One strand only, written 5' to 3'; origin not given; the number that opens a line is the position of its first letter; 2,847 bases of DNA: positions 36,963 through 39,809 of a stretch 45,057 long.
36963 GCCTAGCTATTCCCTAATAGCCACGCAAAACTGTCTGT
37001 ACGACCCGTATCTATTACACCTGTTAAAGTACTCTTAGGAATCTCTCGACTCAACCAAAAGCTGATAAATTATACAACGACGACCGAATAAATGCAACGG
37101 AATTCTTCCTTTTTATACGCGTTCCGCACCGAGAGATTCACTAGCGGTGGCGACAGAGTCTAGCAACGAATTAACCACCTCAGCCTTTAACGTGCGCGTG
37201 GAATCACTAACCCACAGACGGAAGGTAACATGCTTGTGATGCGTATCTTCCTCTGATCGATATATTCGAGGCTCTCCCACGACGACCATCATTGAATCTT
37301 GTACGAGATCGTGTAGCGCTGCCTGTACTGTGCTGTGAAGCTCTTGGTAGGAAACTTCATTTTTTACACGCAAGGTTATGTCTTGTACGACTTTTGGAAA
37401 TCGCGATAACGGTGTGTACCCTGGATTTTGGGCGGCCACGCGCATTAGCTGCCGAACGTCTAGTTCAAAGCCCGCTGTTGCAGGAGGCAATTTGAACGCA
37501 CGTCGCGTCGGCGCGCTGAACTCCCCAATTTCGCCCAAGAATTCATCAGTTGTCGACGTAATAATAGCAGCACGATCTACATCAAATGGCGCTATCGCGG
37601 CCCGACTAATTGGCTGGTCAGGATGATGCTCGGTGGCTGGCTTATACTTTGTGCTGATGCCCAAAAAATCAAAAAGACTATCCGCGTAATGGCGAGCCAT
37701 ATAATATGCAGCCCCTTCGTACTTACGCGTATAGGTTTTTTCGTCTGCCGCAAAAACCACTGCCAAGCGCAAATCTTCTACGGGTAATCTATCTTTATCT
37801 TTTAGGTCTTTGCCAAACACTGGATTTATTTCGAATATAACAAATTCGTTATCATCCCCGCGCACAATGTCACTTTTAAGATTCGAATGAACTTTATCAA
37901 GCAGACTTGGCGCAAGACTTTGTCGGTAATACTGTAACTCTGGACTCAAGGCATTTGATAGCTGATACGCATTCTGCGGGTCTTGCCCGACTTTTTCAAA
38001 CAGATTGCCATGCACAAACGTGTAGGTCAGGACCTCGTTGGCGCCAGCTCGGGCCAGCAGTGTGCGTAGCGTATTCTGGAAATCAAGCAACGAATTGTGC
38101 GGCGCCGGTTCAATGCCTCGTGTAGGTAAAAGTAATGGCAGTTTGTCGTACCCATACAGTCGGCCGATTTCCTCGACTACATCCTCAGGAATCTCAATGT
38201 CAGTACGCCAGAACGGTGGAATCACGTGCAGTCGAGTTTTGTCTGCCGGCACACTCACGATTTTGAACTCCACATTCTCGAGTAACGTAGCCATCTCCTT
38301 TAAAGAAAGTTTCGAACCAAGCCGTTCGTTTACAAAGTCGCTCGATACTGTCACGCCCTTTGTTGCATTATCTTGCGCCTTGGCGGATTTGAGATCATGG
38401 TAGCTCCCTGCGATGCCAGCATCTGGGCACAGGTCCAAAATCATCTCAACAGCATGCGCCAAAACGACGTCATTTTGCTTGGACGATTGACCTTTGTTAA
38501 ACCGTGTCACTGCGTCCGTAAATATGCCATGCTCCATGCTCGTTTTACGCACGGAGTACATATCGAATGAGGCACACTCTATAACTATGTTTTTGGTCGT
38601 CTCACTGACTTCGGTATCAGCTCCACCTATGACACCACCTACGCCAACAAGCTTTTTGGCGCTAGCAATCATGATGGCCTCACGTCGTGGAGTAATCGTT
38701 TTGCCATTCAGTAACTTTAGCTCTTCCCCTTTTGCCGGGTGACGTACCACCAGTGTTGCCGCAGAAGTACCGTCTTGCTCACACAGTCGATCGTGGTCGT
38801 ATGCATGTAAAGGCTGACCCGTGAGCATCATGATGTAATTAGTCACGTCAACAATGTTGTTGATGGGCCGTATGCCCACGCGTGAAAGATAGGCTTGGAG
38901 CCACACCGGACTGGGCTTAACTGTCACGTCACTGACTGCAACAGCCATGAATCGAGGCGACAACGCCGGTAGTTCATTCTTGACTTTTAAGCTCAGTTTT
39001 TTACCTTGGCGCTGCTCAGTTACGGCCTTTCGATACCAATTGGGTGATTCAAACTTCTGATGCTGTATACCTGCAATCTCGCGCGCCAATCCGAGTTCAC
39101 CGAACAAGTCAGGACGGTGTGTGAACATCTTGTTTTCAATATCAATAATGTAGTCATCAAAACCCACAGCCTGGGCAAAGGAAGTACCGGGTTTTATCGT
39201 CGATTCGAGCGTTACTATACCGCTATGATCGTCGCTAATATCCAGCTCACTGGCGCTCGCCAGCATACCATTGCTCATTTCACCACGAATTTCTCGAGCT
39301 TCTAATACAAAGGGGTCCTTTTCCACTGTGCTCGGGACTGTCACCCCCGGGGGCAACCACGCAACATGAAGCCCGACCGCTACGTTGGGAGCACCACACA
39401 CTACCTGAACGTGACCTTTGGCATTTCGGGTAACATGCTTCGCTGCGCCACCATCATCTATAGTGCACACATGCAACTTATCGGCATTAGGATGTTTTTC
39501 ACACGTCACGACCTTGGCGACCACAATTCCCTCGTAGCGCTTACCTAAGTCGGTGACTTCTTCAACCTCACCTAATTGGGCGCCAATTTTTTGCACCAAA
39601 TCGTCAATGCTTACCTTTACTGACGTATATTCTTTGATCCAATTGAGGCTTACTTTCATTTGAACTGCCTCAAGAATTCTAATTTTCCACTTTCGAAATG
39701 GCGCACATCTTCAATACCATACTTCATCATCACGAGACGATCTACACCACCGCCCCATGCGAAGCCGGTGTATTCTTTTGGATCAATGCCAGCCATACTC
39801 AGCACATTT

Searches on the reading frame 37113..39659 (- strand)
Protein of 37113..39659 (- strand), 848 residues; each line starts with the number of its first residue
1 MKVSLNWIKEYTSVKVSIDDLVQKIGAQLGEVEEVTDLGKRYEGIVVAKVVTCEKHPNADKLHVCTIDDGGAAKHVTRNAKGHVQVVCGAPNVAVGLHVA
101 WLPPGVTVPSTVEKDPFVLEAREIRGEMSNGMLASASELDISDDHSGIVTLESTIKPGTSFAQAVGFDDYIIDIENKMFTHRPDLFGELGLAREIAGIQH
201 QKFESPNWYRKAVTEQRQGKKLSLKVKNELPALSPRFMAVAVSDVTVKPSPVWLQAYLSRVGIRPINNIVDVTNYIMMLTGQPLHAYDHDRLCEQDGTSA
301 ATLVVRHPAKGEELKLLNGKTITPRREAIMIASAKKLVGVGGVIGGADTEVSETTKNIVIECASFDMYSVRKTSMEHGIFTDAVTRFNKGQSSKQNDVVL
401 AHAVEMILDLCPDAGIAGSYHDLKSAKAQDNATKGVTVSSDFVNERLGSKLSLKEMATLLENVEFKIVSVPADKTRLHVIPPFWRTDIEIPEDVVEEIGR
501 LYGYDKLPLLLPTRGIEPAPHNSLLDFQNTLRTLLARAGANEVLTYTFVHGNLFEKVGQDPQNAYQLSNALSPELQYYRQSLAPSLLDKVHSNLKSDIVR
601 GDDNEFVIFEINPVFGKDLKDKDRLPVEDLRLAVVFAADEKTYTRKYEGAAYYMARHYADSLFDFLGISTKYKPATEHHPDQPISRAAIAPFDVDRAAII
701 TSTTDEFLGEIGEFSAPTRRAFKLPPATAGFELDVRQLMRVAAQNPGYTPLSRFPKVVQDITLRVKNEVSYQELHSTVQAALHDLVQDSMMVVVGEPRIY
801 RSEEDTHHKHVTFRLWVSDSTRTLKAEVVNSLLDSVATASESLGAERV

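Call 12: find_related_loci(query=window:37113-39659:-, collection=genome_contigs, flank=4000)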
Query window:37113-39659:- (848 aa) in genome_contigs; peptide patterns used: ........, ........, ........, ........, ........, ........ (x = any residue, [..] = any of these).
600 stretches matched a pattern (row limit reached: there are more); 578 encode a relative of the query (tblastn E <= 1e-3); the best 80 are kept; 80 distinct loci.
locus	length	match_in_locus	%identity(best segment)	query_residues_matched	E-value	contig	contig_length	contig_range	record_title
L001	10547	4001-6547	58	1-847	0e+0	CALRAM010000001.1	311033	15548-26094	MAG: uncultured Candidatus Saccharimonas sp. isolate RH-20apr16-349 genome assembly, contig: RH-20APR16-C12, whole genom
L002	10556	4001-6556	58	1-848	0e+0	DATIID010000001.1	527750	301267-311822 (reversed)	MAG TPA_asm: Candidatus Saccharimonadales bacterium isolate SMAG_U15655 k141_160847, whole genome shotgun sequence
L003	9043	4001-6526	54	1-848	0e+0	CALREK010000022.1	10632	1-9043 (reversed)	MAG: uncultured Candidatus Saccharimonas sp. isolate RH-23may17-197 genome assembly, contig: RH-23may17-C49870, whole ge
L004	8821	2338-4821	56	1-848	0e+0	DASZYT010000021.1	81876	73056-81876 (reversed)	MAG TPA_asm: Candidatus Saccharimonadales bacterium isolate SMAG_U6217 k141_251698, whole genome shotgun sequence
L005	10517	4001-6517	55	1-848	0e+0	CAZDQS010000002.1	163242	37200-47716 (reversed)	MAG TPA_asm: uncultured Candidatus Saccharibacteria bacterium isolate SRP144015_co1_47 genome assembly, contig: NODE_46_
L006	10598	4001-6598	52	1-848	0e+0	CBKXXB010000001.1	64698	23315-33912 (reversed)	MAG TPA_asm: uncultured bacterium isolate SRR29175778_binner123_Refined_11 genome assembly, contig: ERZ27337285.8, whole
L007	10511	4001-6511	53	1-848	0e+0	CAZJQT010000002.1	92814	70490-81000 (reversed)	MAG TPA_asm: uncultured Candidatus Saccharibacteria bacterium isolate SRP200132_co1_487 genome assembly, contig: NODE_27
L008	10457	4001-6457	54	1-848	0e+0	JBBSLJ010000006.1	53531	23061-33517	MAG: Candidatus Saccharimonadales bacterium isolate metawrap_LS4_6 metawrap_LS4_6_K_210328_L_53531_cov_13.2853, whole ge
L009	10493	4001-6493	54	1-848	0e+0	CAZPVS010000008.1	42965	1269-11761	MAG TPA_asm: uncultured Candidatus Saccharibacteria bacterium isolate SRP329715_co1_113 genome assembly, contig: NODE_11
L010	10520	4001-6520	50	1-848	0e+0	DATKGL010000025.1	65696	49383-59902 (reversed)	MAG TPA_asm: Patescibacteria group bacterium isolate SMAG_U14550 k141_14175, whole genome shotgun sequence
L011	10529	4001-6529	53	1-848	0e+0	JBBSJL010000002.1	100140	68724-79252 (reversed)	MAG: Candidatus Saccharimonadales bacterium isolate LS4_metabat2.004 LS4_metabat2.004_K_779825_L_100140_cov_12.0000, who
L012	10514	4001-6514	54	1-848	0e+0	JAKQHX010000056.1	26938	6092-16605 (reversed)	MAG: bacterium isolate USDE_metabat.59 k141_1864266, whole genome shotgun sequence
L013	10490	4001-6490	52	1-848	0e+0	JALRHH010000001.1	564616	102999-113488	MAG: Candidatus Saccharimonadia bacterium isolate MYJ.17 NODE_1_length_564616_cov_19.245983, whole genome shotgun sequen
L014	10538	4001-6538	52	1-848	0e+0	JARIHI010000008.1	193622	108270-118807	MAG: Candidatus Saccharibacteria bacterium isolate CullarsAll.DT.34 k141_973205, whole genome shotgun sequence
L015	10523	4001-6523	52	1-848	0e+0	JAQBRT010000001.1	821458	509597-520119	MAG: Candidatus Saccharibacteria bacterium isolate RYN_408 scaffold_1405176, whole genome shotgun sequence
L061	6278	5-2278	49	81-848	0e+0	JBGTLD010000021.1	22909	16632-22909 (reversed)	MAG: Candidatus Saccharimonadales bacterium isolate JTS-RE329 k141_8550913, whole genome shotgun sequence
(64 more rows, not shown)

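Call 16: find_homologous_proteins(query=window:37113-39659:-, max_evalue=1e-100)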
Query window:37113-39659:- (848 aa): 6029 proteins with E <= 1e-100 among 8000 candidates; the best 120 are listed.
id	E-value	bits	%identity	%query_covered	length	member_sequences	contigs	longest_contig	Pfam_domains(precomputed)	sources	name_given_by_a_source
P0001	0.0e+0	1915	100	100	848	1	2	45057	PF03483.23,PF03147.20,PF03484.22,PF17759.7,PF01588.27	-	-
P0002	0.0e+0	1121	61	100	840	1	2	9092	PF03483.23,PF03147.20,PF03484.22,PF17759.7,PF01588.27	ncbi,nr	ncbi:phenylalanine--tRNA ligase subunit beta, partial [Candidatus Saccharibacteria bacterium]|nr:phe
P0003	0.0e+0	1114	60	100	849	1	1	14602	PF03483.23,PF03147.20,PF03484.22,PF17759.7,PF01588.27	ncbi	-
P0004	0.0e+0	1113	59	100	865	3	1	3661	PF03483.23,PF03147.20,PF03484.22,PF17759.7,PF01588.27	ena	-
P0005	0.0e+0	1099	60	100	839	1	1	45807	PF03483.23,PF03147.20,PF03484.22,PF17759.7,PF01588.27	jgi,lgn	jgi:phenylalanyl-tRNA synthetase beta chain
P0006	0.0e+0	1098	57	100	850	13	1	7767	PF03483.23,PF03147.20,PF03484.22,PF17759.7,PF01588.27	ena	-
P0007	0.0e+0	1097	58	100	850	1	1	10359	PF03483.23,PF03147.20,PF03484.22,PF17759.7,PF01588.27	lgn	-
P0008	0.0e+0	1090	58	100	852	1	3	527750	PF03483.23,PF03147.20,PF03484.22,PF17759.7,PF01588.27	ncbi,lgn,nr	ncbi:MAG TPA: phenylalanine--tRNA ligase subunit beta [Candidatus Saccharimonadales bacterium]|nr:ph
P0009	0.0e+0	1080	55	100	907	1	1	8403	PF03483.23,PF03147.20,PF03484.22,PF17759.7,PF01588.27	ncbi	-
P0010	0.0e+0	1062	56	100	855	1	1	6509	PF03483.23,PF03147.20,PF03484.22,PF17759.7,PF01588.27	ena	-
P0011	0.0e+0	1061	59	100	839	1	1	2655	PF03483.23,PF03147.20,PF03484.22,PF17759.7,PF01588.27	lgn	-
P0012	0.0e+0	1045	57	100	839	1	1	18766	PF03483.23,PF03147.20,PF03484.22,PF17759.7,PF01588.27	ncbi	-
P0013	0.0e+0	1044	56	100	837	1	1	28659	PF03483.23,PF03147.20,PF03484.22,PF17759.7,PF01588.27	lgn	-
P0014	0.0e+0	1043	58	100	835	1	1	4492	PF03483.23,PF03147.20,PF03484.22,PF17759.7,PF01588.27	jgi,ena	-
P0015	0.0e+0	1036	57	100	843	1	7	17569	PF03483.23,PF03147.20,PF03484.22,PF17759.7,PF01588.27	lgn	-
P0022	0.0e+0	1020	56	100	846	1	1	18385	PF03483.23,PF03147.20,PF03484.22,PF17759.7,PF01588.27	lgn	-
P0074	9.2e-285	965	55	100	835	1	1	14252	PF03483.23,PF03147.20,PF03484.22,PF17759.7,PF01588.27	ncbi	-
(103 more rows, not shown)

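Call 19: find_encoding_contigs(protein=window:37113-39659:-, flank=3000, max_places=6)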
Protein window:37113-39659:- (848 aa): 3 contigs read that carry it; 1 place shown.
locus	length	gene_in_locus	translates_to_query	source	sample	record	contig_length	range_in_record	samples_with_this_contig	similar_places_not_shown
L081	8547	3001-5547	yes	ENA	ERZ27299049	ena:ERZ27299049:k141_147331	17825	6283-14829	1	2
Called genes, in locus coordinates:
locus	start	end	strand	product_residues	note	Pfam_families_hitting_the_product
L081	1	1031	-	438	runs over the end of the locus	PF22422:MGH1-like_GH, PF01204:Trehalase, PF03200:Glyco_hydro_63 (weak)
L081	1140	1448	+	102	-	PF01925:TauE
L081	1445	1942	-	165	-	PF04461:YajQ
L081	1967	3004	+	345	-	PF02912:Phe_tRNA-synt_N (weak), PF01409:tRNA-synt_2d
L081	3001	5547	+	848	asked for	PF01588:tRNA_bind, PF03483:B3_4, PF03484:B5, PF17759:tRNA_synthFbeta, PF03147:FDX-ACB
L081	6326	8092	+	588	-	PF00664:ABC_membrane, PF02463:SMC_N, PF00005:ABC_tran, PF13401:AAA_22 (weak)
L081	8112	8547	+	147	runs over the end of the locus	PF00293:NUDIX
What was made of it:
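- On GOLLD / ROOL: The neighbours are yajQ, pheS, pheT, an ABC exporter and NUDIX (call 19).
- Closest known: OLE RNA. Different: The neighbours are pheT and an ABC exporter (call 19).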

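Call 68: find_encoding_contigs(protein=P0002, flank=4000, max_places=2)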
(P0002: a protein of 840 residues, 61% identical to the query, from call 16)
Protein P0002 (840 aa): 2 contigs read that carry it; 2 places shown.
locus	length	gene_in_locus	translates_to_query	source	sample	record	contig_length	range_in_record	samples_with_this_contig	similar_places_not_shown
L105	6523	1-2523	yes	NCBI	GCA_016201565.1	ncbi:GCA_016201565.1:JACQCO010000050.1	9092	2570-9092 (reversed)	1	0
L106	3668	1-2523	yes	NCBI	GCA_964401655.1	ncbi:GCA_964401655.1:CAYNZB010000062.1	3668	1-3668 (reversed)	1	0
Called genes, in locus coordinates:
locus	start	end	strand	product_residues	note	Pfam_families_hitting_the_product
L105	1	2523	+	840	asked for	PF01588:tRNA_bind, PF03483:B3_4, PF03484:B5, PF17759:tRNA_synthFbeta, PF03147:FDX-ACB (weak)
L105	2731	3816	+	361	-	-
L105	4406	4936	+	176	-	PF00254:FKBP_C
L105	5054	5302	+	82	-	PF00462:Glutaredoxin, PF13417:GST_N_3 (weak)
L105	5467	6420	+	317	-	PF01266:DAO (faint), PF07992:Pyr_redox_2, PF13434:Lys_Orn_oxgnase (faint), PF13738:Pyr_redox_3, PF00070:Pyr_redox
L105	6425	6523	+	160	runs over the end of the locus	PF12802:MarR_2 (weak)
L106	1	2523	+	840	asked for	PF01588:tRNA_bind, PF03483:B3_4, PF03484:B5, PF17759:tRNA_synthFbeta, PF03147:FDX-ACB (weak)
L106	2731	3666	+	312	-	?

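Call 69: find_encoding_contigs(protein=P0003, flank=4000, max_places=2)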
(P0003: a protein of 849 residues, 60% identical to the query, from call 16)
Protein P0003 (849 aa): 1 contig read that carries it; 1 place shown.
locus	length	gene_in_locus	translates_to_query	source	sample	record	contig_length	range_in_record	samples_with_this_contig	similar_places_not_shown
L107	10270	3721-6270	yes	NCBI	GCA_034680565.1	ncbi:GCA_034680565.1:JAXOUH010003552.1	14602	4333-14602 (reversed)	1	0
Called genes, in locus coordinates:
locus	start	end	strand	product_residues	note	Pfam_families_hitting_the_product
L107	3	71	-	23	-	?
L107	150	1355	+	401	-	PF01180:DHO_dh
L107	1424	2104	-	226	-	-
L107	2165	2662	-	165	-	PF04461:YajQ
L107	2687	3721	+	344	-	PF01409:tRNA-synt_2d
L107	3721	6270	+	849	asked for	PF01588:tRNA_bind, PF03483:B3_4, PF03484:B5, PF17759:tRNA_synthFbeta, PF03147:FDX-ACB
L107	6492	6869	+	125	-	-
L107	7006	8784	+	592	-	PF00664:ABC_membrane, PF02463:SMC_N, PF00005:ABC_tran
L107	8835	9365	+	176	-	PF00254:FKBP_C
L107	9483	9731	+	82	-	PF00462:Glutaredoxin, PF13417:GST_N_3 (weak)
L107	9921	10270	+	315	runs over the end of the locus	PF01266:DAO (faint), PF07992:Pyr_redox_2, PF13738:Pyr_redox_3, PF00070:Pyr_redox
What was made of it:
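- Closest known: Retron msr-msd ncRNA. Different: There is no reverse transcriptase gene next to it (calls 19, 69).
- No transposase, integrase or invertase gene is adjacent (calls 19, 69).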

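Call 70: find_encoding_contigs(protein=P0005, flank=4000, max_places=2)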
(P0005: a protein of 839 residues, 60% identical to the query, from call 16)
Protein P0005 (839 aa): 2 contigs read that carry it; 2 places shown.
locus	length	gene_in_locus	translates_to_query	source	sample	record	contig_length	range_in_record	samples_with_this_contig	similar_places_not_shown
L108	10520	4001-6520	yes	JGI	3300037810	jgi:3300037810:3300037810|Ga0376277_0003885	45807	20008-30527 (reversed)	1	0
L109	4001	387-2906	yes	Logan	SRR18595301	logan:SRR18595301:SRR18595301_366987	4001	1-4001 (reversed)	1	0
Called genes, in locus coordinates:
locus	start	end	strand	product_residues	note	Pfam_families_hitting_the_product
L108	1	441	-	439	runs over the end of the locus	PF22422:MGH1-like_GH, PF01204:Trehalase, PF03200:Glyco_hydro_63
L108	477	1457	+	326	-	PF01180:DHO_dh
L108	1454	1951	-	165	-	PF04461:YajQ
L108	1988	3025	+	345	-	PF02912:Phe_tRNA-synt_N (weak), PF01409:tRNA-synt_2d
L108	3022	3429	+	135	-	PF01042:Ribonuc_L-PSP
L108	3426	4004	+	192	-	PF06821:Ser_hydrolase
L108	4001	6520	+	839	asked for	PF01588:tRNA_bind, PF03483:B3_4, PF03484:B5, PF17759:tRNA_synthFbeta, PF03147:FDX-ACB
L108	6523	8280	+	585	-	-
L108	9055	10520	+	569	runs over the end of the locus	PF00664:ABC_membrane, PF00005:ABC_tran, PF02463:SMC_N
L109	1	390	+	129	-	?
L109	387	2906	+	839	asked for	PF01588:tRNA_bind, PF03483:B3_4, PF03484:B5, PF17759:tRNA_synthFbeta, PF03147:FDX-ACB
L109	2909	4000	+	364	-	?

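Call 73: find_encoding_contigs(protein=P0012, flank=4000, max_places=2)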
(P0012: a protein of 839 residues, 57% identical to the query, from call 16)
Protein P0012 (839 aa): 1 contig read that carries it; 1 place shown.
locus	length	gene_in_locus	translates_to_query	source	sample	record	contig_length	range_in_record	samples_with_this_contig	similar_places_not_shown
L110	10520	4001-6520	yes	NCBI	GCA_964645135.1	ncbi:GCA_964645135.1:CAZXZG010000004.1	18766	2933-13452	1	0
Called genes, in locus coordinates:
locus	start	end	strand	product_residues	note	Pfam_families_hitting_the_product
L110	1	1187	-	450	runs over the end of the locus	PF22422:MGH1-like_GH, PF01204:Trehalase, PF03200:Glyco_hydro_63 (weak)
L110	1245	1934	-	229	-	-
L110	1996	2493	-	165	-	PF04461:YajQ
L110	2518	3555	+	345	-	PF02912:Phe_tRNA-synt_N (weak), PF01409:tRNA-synt_2d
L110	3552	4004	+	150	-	-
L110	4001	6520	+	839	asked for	PF01588:tRNA_bind, PF03483:B3_4, PF03484:B5, PF17759:tRNA_synthFbeta, PF03147:FDX-ACB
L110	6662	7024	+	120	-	-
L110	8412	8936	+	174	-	PF00254:FKBP_C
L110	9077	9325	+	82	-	PF00462:Glutaredoxin, PF13417:GST_N_3 (weak)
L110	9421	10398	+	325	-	PF00890:FAD_binding_2 (faint), PF07992:Pyr_redox_2, PF13738:Pyr_redox_3, PF00070:Pyr_redox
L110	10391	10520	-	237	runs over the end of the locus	PF00175:NAD_binding_1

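Call 74: find_encoding_contigs(protein=P0007, flank=4000, max_places=2)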
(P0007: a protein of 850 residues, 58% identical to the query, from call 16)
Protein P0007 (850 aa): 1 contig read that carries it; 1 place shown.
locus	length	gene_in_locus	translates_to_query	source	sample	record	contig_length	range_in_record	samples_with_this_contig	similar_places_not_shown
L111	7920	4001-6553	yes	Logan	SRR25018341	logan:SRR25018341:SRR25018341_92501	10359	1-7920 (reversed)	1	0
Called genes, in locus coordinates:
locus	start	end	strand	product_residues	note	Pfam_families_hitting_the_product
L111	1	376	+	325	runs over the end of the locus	-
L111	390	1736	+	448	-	PF07705:CARDB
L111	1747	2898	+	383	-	-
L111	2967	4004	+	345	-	PF02912:Phe_tRNA-synt_N (weak), PF01409:tRNA-synt_2d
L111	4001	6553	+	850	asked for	PF01588:tRNA_bind, PF03483:B3_4, PF03484:B5, PF17759:tRNA_synthFbeta, PF03147:FDX-ACB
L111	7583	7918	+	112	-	?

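Call 75: find_encoding_contigs(protein=P0004, flank=4000, max_places=2)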
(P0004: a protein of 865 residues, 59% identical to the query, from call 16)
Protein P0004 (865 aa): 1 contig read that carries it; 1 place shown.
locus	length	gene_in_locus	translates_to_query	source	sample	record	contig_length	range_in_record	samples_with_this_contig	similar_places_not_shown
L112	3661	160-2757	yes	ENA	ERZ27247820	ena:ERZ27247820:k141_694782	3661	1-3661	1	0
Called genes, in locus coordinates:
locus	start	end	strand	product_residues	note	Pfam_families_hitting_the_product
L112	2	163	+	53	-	?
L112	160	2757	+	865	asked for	PF01588:tRNA_bind, PF03483:B3_4, PF03484:B5, PF17759:tRNA_synthFbeta, PF03147:FDX-ACB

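Call 79: find_encoding_contigs(protein=P0074, flank=3000, max_places=1)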
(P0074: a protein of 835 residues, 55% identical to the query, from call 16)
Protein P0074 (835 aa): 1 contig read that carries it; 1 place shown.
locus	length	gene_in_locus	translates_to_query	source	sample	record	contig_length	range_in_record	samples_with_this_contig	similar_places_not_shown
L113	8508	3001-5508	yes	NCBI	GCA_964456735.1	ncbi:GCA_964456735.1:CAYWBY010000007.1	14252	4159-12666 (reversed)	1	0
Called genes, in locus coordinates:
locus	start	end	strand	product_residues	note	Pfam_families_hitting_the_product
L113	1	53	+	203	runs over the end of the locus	PF07884:VKOR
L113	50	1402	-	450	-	PF22422:MGH1-like_GH, PF01204:Trehalase, PF03200:Glyco_hydro_63 (weak)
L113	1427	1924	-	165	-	PF04461:YajQ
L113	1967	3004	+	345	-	PF02912:Phe_tRNA-synt_N (weak), PF01409:tRNA-synt_2d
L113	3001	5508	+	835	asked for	PF01588:tRNA_bind, PF03483:B3_4, PF03484:B5, PF17759:tRNA_synthFbeta, PF03147:FDX-ACB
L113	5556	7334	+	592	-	PF00664:ABC_membrane, PF02463:SMC_N (weak), PF00005:ABC_tran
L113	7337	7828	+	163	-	PF00293:NUDIX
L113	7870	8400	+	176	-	PF00254:FKBP_C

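Call 80: find_encoding_contigs(protein=P0022, flank=3000, max_places=1)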
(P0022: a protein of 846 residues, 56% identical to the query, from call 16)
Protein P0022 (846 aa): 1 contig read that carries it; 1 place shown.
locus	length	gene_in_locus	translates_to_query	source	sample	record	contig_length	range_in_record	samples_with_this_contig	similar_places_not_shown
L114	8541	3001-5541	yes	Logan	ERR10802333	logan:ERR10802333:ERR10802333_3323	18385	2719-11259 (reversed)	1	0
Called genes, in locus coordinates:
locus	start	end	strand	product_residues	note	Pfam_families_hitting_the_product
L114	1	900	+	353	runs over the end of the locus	PF01180:DHO_dh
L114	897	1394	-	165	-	PF04461:YajQ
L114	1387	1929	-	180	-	-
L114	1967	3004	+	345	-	PF01409:tRNA-synt_2d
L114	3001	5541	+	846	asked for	PF01588:tRNA_bind, PF03483:B3_4, PF03484:B5, PF17759:tRNA_synthFbeta, PF03147:FDX-ACB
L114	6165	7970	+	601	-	PF00664:ABC_membrane, PF02463:SMC_N (weak), PF00005:ABC_tran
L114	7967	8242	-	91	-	-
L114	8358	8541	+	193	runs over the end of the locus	PF00254:FKBP_C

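Call 81: find_encoding_contigs(protein=P0014, flank=3000, max_places=1)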
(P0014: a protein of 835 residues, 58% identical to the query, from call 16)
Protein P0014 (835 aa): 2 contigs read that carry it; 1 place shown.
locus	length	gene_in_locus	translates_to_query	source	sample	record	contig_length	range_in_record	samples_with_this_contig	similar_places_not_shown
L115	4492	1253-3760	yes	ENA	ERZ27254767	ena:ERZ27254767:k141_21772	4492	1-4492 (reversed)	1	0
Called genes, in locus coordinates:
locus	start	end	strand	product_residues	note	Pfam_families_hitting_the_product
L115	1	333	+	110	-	?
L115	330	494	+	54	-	-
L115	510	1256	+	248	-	PF00561:Abhydrolase_1, PF12146:Hydrolase_4, PF12697:Abhydrolase_6 (weak)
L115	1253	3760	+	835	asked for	PF01588:tRNA_bind, PF03483:B3_4, PF03484:B5, PF17759:tRNA_synthFbeta, PF03147:FDX-ACB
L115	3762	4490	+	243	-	?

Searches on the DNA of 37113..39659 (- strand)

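Call 27: search_rna_families(sources=[L044, L008, L049, L031, L034, L038, L026, L052, L005, L065, L013], threshold=gathering)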
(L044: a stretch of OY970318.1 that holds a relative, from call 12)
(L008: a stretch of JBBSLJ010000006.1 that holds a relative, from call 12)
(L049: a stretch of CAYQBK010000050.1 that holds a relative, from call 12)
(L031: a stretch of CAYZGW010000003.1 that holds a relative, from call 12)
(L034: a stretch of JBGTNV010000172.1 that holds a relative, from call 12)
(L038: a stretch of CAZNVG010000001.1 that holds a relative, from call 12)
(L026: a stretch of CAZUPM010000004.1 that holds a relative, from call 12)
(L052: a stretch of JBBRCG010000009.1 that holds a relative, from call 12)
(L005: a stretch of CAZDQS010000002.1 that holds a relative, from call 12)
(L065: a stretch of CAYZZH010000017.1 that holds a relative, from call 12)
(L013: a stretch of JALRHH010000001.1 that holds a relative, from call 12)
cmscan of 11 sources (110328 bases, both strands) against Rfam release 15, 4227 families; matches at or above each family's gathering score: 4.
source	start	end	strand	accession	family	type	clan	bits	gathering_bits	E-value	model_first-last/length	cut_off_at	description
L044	7457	7529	+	RF00005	tRNA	Gene; tRNA;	CL00001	66.8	29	4e-12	1-71/71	no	tRNA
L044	6968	7041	+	RF00005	tRNA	Gene; tRNA;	CL00001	45.3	29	3.4e-06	1-71/71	no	tRNA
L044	7068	7140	+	RF00005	tRNA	Gene; tRNA;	CL00001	44.9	29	4.4e-06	1-71/71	no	tRNA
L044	7153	7249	+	RF00005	tRNA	Gene; tRNA;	CL00001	34.1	29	0.004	1-71/71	no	tRNA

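Call 35: search_rna_families(sources=[L015, L024, L061, L042, L038, L026], threshold=evalue, max_evalue=0.5)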
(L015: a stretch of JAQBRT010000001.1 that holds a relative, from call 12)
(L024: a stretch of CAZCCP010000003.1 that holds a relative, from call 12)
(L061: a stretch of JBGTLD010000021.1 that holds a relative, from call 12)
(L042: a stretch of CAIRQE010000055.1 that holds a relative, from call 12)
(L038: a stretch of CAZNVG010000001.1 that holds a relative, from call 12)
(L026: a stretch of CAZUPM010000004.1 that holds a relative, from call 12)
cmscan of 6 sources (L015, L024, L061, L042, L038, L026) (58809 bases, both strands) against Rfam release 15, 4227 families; matches with E-value up to 0.5: 3.
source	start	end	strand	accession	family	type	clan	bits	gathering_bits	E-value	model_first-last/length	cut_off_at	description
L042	6604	6681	+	RF00005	tRNA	Gene; tRNA;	CL00001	49.7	29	1.1e-07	1-71/71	no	tRNA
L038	6609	6686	+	RF00710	mir-44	Gene; miRNA;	-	27.8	54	0.032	1-88/88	no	mir-44 microRNA precursor family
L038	6684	6754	+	RF00023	tmRNA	Gene;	CL00001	24.8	47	3.7e-06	1-374/374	no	transfer-messenger RNA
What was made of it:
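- On OLE / ROOL / GOLLD (Rfam 15 covariance models): No hit in the 17 relatives' loci scanned (calls 27, 35).
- A relative's cargo (L038) gives a sub-threshold match to the tRNA-like ends of the tmRNA model (call 35).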
